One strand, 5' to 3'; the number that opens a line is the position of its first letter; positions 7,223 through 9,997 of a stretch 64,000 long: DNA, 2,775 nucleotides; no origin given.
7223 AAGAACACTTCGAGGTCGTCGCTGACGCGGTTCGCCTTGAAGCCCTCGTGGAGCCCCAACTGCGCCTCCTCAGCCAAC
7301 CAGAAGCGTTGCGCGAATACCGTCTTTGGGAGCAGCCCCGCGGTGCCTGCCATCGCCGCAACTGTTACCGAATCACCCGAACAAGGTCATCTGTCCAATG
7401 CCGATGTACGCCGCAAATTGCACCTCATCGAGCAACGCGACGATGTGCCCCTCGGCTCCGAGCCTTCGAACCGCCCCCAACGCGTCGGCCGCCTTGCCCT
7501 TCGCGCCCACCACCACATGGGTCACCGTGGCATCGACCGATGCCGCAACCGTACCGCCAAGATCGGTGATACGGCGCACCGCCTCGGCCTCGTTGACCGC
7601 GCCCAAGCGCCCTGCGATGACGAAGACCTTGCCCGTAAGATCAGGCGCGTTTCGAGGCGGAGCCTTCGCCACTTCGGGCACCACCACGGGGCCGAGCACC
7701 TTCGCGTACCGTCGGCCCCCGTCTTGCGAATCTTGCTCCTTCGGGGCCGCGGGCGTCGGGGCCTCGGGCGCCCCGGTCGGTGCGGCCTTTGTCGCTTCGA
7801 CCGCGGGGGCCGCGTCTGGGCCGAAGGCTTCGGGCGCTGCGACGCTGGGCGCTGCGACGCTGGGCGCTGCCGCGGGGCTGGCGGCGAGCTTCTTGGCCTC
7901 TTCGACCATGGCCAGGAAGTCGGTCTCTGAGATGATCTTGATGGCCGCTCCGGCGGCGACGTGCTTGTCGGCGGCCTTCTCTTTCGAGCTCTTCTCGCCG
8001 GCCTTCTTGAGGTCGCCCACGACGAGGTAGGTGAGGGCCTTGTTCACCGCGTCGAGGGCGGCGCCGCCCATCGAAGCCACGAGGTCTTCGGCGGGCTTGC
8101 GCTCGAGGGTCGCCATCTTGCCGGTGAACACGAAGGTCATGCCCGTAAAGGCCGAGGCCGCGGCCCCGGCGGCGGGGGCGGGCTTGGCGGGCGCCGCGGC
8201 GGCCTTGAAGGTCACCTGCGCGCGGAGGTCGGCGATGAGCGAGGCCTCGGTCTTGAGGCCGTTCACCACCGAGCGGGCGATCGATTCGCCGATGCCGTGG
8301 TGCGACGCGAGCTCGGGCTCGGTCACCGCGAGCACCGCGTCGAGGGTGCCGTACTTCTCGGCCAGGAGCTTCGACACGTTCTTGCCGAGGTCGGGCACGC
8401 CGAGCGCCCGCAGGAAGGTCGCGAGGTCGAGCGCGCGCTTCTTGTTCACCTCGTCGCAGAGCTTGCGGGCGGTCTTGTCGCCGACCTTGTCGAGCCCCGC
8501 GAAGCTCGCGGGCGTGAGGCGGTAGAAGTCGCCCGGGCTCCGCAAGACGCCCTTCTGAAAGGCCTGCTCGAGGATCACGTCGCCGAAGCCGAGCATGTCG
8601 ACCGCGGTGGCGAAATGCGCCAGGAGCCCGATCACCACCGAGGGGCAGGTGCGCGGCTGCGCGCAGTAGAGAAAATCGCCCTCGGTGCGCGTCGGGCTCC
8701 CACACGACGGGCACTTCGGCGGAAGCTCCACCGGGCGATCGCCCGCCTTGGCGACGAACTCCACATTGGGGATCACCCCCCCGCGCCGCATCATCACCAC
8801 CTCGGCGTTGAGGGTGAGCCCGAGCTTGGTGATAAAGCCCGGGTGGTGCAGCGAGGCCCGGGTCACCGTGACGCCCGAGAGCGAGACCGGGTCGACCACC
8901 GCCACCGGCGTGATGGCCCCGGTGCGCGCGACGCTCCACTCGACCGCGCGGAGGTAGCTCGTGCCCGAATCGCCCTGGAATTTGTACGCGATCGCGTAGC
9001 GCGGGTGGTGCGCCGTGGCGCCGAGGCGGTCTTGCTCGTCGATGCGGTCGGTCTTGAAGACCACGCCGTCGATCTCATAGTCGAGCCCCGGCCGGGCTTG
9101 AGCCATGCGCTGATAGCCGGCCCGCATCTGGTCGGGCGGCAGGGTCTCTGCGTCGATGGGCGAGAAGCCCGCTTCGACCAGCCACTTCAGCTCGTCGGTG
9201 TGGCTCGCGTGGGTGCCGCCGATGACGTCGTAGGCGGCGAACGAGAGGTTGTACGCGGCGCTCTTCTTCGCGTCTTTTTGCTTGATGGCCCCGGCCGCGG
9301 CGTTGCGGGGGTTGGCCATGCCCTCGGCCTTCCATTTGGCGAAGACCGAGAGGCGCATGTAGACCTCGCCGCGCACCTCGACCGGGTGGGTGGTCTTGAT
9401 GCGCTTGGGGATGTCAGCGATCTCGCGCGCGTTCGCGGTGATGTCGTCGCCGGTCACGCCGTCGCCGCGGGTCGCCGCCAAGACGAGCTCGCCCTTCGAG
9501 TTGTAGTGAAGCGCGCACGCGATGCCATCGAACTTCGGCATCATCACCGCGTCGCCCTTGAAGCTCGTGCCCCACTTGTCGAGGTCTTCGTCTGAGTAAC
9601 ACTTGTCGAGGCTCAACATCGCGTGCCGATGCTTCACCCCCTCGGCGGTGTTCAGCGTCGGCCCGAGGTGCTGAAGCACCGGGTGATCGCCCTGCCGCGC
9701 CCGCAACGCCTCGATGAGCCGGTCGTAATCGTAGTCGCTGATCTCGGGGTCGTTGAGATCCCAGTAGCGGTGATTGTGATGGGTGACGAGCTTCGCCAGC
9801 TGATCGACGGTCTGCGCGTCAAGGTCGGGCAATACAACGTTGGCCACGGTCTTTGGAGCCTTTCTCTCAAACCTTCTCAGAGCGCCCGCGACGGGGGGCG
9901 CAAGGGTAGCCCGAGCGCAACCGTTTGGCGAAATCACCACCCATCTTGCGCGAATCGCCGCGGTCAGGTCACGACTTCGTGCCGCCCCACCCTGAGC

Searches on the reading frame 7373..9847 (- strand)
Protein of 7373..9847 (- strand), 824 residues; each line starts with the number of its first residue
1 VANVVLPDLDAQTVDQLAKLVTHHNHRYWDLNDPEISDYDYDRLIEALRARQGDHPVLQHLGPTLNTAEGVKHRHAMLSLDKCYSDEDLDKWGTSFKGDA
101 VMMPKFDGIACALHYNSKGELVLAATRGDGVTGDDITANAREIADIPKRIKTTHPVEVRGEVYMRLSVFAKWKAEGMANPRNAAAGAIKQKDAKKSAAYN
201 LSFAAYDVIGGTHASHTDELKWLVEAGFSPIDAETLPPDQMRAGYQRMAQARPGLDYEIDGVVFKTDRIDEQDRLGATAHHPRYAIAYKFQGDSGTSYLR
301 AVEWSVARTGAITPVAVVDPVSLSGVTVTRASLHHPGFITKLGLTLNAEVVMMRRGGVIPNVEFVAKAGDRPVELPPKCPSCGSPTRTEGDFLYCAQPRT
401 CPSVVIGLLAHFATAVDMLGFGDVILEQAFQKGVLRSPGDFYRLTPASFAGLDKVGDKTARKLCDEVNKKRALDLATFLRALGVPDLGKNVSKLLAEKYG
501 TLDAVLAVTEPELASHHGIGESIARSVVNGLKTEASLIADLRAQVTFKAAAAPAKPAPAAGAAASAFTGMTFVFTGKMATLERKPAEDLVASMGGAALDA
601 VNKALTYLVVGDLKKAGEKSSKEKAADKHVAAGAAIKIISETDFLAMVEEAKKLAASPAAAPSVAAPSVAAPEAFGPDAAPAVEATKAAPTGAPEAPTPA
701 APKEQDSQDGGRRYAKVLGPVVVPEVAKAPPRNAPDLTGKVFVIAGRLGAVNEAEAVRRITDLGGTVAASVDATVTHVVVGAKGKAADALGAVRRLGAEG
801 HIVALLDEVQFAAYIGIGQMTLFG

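Call 51: search_protein_families(library=pfam, proteins=[window:7373-9847:-], max_evalue=0.0001)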
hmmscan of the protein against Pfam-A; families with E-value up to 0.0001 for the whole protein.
window:7373-9847:- (824 aa): 5 families
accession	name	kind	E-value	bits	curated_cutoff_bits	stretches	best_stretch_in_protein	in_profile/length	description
PF01653.23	DNA_ligase_aden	-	7.6e-58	196.4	27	1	69-291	5-251/253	NAD-dependent DNA ligase adenylation domain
PF03120.22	DNA_ligase_OB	-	8.6e-20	70.8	32.9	1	298-367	3-72/79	NAD-dependent DNA ligase OB-fold domain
PF00533.33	BRCT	-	1.6e-14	54.4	21.3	2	736-783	5-51/78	BRCA1 C Terminus (BRCT) domain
PF12826.13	HHH_2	-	3.8e-14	53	27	1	478-534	2-58/64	Helix-hairpin-helix motif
PF14520.12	HHH_5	-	3.5e-08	34.2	27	0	478-532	1-56/57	Helix-hairpin-helix domain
